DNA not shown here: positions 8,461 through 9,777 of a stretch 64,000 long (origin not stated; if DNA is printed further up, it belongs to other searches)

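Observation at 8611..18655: Xanthomonadin / aryl-polyene-like starter-unit and export module with no polyketide synthase genes in sight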

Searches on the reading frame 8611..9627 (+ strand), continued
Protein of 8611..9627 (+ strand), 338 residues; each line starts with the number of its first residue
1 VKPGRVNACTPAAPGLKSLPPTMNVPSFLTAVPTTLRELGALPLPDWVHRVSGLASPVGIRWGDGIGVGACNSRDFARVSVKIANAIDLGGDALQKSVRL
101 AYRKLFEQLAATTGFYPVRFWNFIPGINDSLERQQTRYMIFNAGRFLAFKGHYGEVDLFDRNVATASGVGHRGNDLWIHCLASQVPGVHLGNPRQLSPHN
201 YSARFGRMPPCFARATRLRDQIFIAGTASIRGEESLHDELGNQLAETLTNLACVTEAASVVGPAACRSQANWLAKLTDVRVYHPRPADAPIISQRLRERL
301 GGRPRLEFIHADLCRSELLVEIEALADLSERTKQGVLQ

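Call 28: find_encoding_contigs(protein=P0011, flank=10000, max_places=3)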
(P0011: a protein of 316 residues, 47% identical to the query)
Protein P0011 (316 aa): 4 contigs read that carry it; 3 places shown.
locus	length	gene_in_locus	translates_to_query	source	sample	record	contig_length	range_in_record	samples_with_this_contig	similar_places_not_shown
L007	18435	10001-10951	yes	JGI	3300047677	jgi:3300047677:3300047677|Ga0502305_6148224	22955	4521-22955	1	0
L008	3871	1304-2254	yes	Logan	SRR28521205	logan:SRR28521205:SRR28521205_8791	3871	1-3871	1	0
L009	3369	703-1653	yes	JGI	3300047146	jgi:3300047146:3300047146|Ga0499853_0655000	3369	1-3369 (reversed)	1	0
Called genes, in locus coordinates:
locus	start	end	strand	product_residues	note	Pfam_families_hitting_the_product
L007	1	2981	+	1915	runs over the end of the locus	PF11974:bMG3, PF13620:CarboxypepD_reg (faint), PF17789:MG4 (faint), PF01835:MG2, PF17962:bMG6, PF07703:A2M_BRD, PF00207:A2M, PF17973:bMG10, +1 more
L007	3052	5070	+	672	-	PF00912:Transgly, PF00905:Transpeptidase, PF06832:BiPBP_C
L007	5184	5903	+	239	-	PF00550:PP-binding, PF07977:FabA, PF22818:ApeI-like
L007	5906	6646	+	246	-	PF03548:LolA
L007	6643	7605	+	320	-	PF03279:Lip_A_acyltrans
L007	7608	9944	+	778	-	PF00109:ketoacyl-synt, PF00108:Thiolase_N (faint), PF02801:Ketoacyl-synt_C, PF00109:ketoacyl-synt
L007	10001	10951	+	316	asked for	PF21168:FkbO_Hyg5-like_N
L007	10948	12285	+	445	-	PF00890:FAD_binding_2 (weak), PF01266:DAO (faint), PF01494:FAD_binding_3, PF03486:HI0933_like (faint), PF04820:Trp_halogenase, PF12831:FAD_oxidored (weak), PF13450:NAD_binding_8 (weak), PF04820:Trp_halogenase, +1 more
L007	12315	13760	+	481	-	PF00501:AMP-binding, PF13193:AMP-binding_C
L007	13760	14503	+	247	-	-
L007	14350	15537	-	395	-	-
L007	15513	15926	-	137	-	-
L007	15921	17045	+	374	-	PF03176:MMPL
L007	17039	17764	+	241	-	PF01522:Polysacc_deac_1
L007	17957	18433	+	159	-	?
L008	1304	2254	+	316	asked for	PF21168:FkbO_Hyg5-like_N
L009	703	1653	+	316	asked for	PF21168:FkbO_Hyg5-like_N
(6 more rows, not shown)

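Call 29: find_encoding_contigs(protein=P0006, flank=10000, max_places=3)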
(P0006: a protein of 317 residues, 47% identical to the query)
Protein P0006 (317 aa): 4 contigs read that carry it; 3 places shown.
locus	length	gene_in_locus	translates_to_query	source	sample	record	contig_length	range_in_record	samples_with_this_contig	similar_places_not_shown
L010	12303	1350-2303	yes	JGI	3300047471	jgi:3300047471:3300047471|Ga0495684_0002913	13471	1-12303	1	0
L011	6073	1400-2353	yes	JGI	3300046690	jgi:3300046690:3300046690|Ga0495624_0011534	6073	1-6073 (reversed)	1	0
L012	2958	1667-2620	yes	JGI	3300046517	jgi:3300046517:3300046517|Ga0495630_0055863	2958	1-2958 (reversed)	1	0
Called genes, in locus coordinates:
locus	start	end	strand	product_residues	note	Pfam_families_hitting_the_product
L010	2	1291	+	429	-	PF00109:ketoacyl-synt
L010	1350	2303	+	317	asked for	PF21168:FkbO_Hyg5-like_N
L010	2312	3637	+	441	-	PF00890:FAD_binding_2 (weak), PF01266:DAO (faint), PF01494:FAD_binding_3, PF04820:Trp_halogenase, PF07992:Pyr_redox_2 (weak), PF12831:FAD_oxidored (weak), PF13450:NAD_binding_8 (weak), PF04820:Trp_halogenase, +1 more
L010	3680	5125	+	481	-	PF00501:AMP-binding, PF13193:AMP-binding_C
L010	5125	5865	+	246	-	PF14125:DUF4292 (faint)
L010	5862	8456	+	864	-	PF03176:MMPL, PF12349:Sterol-sensing (faint), PF03176:MMPL, PF00873:ACR_tran (weak), PF02355:SecD_SecF_C (weak)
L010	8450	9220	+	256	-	PF01522:Polysacc_deac_1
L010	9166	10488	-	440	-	PF00535:Glycos_transf_2, PF09835:DUF2062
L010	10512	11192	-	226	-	PF01553:Acyltransferase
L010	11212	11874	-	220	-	PF01553:Acyltransferase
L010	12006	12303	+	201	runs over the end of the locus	PF07638:Sigma70_ECF (weak), PF04542:Sigma70_r2, PF08281:Sigma70_r4_2, PF04545:Sigma70_r4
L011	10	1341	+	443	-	PF00109:ketoacyl-synt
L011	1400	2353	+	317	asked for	PF21168:FkbO_Hyg5-like_N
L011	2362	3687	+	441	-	PF00890:FAD_binding_2 (weak), PF01266:DAO (faint), PF01494:FAD_binding_3, PF04820:Trp_halogenase, PF07992:Pyr_redox_2 (weak), PF12831:FAD_oxidored (weak), PF13450:NAD_binding_8 (weak), PF04820:Trp_halogenase, +1 more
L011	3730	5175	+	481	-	PF00501:AMP-binding, PF13193:AMP-binding_C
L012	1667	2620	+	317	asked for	PF21168:FkbO_Hyg5-like_N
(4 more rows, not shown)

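Call 30: find_encoding_contigs(protein=P0039, flank=10000, max_places=2)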
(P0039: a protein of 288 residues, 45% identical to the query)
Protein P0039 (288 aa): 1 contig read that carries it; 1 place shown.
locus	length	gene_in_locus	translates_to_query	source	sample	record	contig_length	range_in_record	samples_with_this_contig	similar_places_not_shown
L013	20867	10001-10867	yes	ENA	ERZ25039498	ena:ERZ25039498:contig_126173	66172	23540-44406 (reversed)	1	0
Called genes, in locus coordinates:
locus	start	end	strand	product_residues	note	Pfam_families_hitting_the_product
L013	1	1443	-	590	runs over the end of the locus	PF01590:GAF, PF00360:PHY, PF00512:HisKA, PF02518:HATPase_c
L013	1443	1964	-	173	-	PF08446:PAS_2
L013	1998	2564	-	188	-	PF01126:Heme_oxygenase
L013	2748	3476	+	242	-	PF00550:PP-binding, PF07977:FabA, PF22818:ApeI-like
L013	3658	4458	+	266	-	PF03279:Lip_A_acyltrans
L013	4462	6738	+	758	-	PF00109:ketoacyl-synt, PF00108:Thiolase_N (faint), PF02801:Ketoacyl-synt_C, PF00109:ketoacyl-synt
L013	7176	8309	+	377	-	PF00089:Trypsin, PF13365:Trypsin_2, PF17820:PDZ_6 (faint), PF13180:PDZ_2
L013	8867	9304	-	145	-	PF00903:Glyoxalase, PF06983:3-dmu-9_3-mt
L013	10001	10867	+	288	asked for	PF21168:FkbO_Hyg5-like_N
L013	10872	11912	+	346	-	PF00890:FAD_binding_2 (weak), PF01266:DAO (faint), PF01494:FAD_binding_3, PF04820:Trp_halogenase, PF05834:Lycopene_cycl (weak), PF07992:Pyr_redox_2 (weak), PF12831:FAD_oxidored, PF04820:Trp_halogenase, +3 more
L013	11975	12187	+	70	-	-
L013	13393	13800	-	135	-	-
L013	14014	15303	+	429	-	-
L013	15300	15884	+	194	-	PF01522:Polysacc_deac_1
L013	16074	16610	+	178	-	-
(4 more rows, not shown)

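Call 32: find_related_loci(query=A1, collection=genome_contigs, flank=10000)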
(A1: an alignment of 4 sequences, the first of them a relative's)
Query A1 (778 aa) in genome_contigs; peptide patterns used: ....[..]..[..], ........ (x = any residue, [..] = any of these).
140 stretches matched a pattern; 64 encode a relative of the query (tblastn E <= 1e-3); 64 distinct loci.
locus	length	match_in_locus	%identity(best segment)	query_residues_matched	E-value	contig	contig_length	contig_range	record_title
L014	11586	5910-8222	78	3-773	0e+0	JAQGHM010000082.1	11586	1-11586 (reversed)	MAG: Phycisphaerales bacterium isolate RYN_433 scaffold_27660, whole genome shotgun sequence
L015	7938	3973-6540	63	5-773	0e+0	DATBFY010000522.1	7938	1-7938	MAG TPA_asm: Tepidisphaeraceae bacterium isolate SMAG_U3823 k141_599135, whole genome shotgun sequence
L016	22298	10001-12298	60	1-774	0e+0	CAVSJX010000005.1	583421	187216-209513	MAG: uncultured Phycisphaerales bacterium isolate MFD02416.bin.2.254 genome assembly, contig: contig_2826, whole genome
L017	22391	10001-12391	57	1-766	0e+0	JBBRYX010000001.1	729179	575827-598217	MAG: Tepidisphaerales bacterium isolate La5_metabat2.172 La5_metabat2.172_K_2870469_L_729179_cov_38.5834, whole genome s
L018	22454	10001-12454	53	4-770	0e+0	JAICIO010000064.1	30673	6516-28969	MAG: Phycisphaerae bacterium isolate GZL_FP_2_bin.106 k141_4272691_length_30673_cov_22.8351, whole genome shotgun sequen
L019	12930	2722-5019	55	3-770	0e+0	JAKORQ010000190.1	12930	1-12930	MAG: Planctomycetota bacterium isolate all_maxbin.373_sub k201_575324, whole genome shotgun sequence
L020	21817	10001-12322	53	4-770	0e+0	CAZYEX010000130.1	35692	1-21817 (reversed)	MAG TPA_asm: uncultured Phycisphaera sp. isolate binchicken_co165_75 genome assembly, contig: k141_1532911, whole genome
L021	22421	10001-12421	53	3-772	0e+0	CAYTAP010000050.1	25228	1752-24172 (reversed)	MAG TPA_asm: uncultured Tepidisphaeraceae bacterium isolate SRP263991_co5_118 genome assembly, contig: NODE_3914_length_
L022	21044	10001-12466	50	2-727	0e+0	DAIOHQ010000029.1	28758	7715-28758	MAG TPA_asm: Tepidisphaeraceae bacterium isolate CTOTU41298 NODE_605_length_28758_cov_5.912309, whole genome shotgun seq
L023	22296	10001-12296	59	4-770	0e+0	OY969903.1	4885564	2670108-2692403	MAG: uncultured Phycisphaerales bacterium isolate MFD01213.bin.c.1 genome assembly, chromosome: 1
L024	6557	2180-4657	51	4-770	0e+0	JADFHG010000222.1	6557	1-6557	MAG: Planctomycetota bacterium isolate B33T1L10 B33T1L10_NODE20985, whole genome shotgun sequence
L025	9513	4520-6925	50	1-775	0e+0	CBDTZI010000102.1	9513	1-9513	MAG TPA_asm: uncultured bacterium isolate ERR2431947_binner23_Refined_49 genome assembly, contig: ERZ24794554.2410, whol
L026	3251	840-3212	51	4-770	0e+0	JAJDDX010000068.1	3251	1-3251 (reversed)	MAG: Phycisphaerae bacterium isolate OFTM243 OFTM243_67, whole genome shotgun sequence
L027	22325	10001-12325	52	4-778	0e+0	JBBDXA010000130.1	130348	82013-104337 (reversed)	MAG: Phycisphaeraceae bacterium isolate LejiaD_62_11 Lejia_D_275_length_130348_cov_6, whole genome shotgun sequence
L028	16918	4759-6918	51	2-775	0e+0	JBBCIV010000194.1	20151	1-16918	MAG: Phycisphaerae bacterium isolate MAG_CPA_08 P10A_000000013491, whole genome shotgun sequence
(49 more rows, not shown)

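Call 36: find_homologous_proteins(query=L023:9977-11995:+, max_evalue=1e-50)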
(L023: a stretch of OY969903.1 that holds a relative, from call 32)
Query L023:9977-11995:+ (672 aa): 768 proteins with E <= 1e-50 among 8000 candidates; the best 120 are listed.
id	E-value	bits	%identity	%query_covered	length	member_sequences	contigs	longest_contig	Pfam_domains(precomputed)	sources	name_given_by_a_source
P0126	1.6e-279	947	69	93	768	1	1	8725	PF00109.33,PF00108.30,PF02801.29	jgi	jgi:3-oxoacyl-[acyl-carrier-protein] synthase II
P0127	8.0e-275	932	68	93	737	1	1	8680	PF00109.33,PF02801.29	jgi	jgi:3-oxoacyl-[acyl-carrier-protein] synthase II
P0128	6.0e-273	925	71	91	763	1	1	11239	PF00109.33,PF02801.29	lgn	-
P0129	1.6e-266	904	67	92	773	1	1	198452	PF00109.33,PF02801.29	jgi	jgi:3-oxoacyl-[acyl-carrier-protein] synthase II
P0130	2.0e-257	874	64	95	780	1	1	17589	PF00109.33,PF02801.29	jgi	jgi:3-oxoacyl-[acyl-carrier-protein] synthase II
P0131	5.2e-257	873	63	95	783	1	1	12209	PF00109.33,PF02801.29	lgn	-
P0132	1.0e-255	868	65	92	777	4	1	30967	PF00109.33,PF00108.30,PF02801.29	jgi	jgi:3-oxoacyl-[acyl-carrier-protein] synthase II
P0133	6.3e-255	866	64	92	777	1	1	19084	PF00109.33,PF00108.30,PF02801.29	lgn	-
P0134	5.7e-254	863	65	91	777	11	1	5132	PF00109.33,PF00108.30,PF02801.29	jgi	jgi:3-oxoacyl-[acyl-carrier-protein] synthase II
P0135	4.0e-253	860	65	95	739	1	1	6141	PF00109.33,PF00108.30,PF02801.29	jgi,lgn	-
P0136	7.5e-252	856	64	94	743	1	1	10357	PF00109.33,PF00108.30,PF02801.29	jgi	jgi:3-oxoacyl-[acyl-carrier-protein] synthase II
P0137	1.4e-249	848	65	91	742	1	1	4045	PF00109.33,PF02801.29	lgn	-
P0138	4.9e-249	846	64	91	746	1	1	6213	PF00109.33,PF02801.29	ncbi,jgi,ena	jgi:3-oxoacyl-[acyl-carrier-protein] synthase II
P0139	7.9e-248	842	66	92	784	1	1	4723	PF00109.33,PF00108.30,PF02801.29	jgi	jgi:3-oxoacyl-[acyl-carrier-protein] synthase II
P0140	1.4e-247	842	62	96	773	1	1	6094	PF00109.33,PF00108.30,PF02801.29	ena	-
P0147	1.9e-242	825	63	91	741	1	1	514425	PF00109.33,PF02801.29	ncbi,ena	-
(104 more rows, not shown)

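Call 37: find_encoding_contigs(protein=P0129, flank=10000, max_places=2)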
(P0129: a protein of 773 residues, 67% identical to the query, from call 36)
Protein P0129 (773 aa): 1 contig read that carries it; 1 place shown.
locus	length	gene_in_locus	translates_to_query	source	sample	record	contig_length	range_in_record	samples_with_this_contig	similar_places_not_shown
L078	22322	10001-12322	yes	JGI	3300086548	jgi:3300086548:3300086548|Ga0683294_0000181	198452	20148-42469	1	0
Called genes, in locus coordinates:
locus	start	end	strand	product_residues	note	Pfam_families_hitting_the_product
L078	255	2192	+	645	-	PF00270:DEAD, PF00271:Helicase_C, PF16124:RecQ_Zn_bind, PF09382:RQC, PF00570:HRDC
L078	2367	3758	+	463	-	PF07690:MFS_1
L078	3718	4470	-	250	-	-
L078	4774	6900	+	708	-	PF13620:CarboxypepD_reg (faint), PF13715:CarbopepD_reg_2 (faint), PF17210:SdrD_B (weak), PF17802:SpaA (faint), PF22904:NOMO1-like_2nd (faint), PF17210:SdrD_B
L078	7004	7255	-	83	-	-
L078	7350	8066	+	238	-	PF00550:PP-binding, PF07977:FabA, PF22818:ApeI-like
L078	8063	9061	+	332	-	-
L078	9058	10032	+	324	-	PF03279:Lip_A_acyltrans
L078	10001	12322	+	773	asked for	PF00109:ketoacyl-synt, PF02801:Ketoacyl-synt_C, PF00109:ketoacyl-synt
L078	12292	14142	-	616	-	-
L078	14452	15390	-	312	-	PF03631:Virul_fac_BrkB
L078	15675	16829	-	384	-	PF01694:Rhomboid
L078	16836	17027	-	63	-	-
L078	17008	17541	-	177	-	PF13581:HATPase_c_2, PF02518:HATPase_c (weak)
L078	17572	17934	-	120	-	PF01740:STAS, PF13466:STAS_2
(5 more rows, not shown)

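Call 38: find_encoding_contigs(protein=P0147, flank=10000, max_places=2)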
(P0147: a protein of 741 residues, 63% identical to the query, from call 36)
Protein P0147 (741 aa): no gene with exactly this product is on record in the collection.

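Call 41: search_solved_structures(query=window:8677-9627:+, show_alignments=2, max_evalue=0.01)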
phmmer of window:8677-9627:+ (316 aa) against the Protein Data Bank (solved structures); distinct sequences matched with E-value up to 0.01: 3.
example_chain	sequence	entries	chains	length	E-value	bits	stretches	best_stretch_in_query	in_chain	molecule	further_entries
5ag3_A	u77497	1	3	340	3.1e-27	99.3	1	74-303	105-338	PUTATIVE PTERIDINE-DEPENDENT DIOXYGENASE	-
5a3k_A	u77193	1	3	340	7.8e-26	94.7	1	74-303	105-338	PUTATIVE PTERIDINE-DEPENDENT DIOXYGENASE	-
4bps_A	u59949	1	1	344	1.8e-19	73.8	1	76-303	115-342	FKBO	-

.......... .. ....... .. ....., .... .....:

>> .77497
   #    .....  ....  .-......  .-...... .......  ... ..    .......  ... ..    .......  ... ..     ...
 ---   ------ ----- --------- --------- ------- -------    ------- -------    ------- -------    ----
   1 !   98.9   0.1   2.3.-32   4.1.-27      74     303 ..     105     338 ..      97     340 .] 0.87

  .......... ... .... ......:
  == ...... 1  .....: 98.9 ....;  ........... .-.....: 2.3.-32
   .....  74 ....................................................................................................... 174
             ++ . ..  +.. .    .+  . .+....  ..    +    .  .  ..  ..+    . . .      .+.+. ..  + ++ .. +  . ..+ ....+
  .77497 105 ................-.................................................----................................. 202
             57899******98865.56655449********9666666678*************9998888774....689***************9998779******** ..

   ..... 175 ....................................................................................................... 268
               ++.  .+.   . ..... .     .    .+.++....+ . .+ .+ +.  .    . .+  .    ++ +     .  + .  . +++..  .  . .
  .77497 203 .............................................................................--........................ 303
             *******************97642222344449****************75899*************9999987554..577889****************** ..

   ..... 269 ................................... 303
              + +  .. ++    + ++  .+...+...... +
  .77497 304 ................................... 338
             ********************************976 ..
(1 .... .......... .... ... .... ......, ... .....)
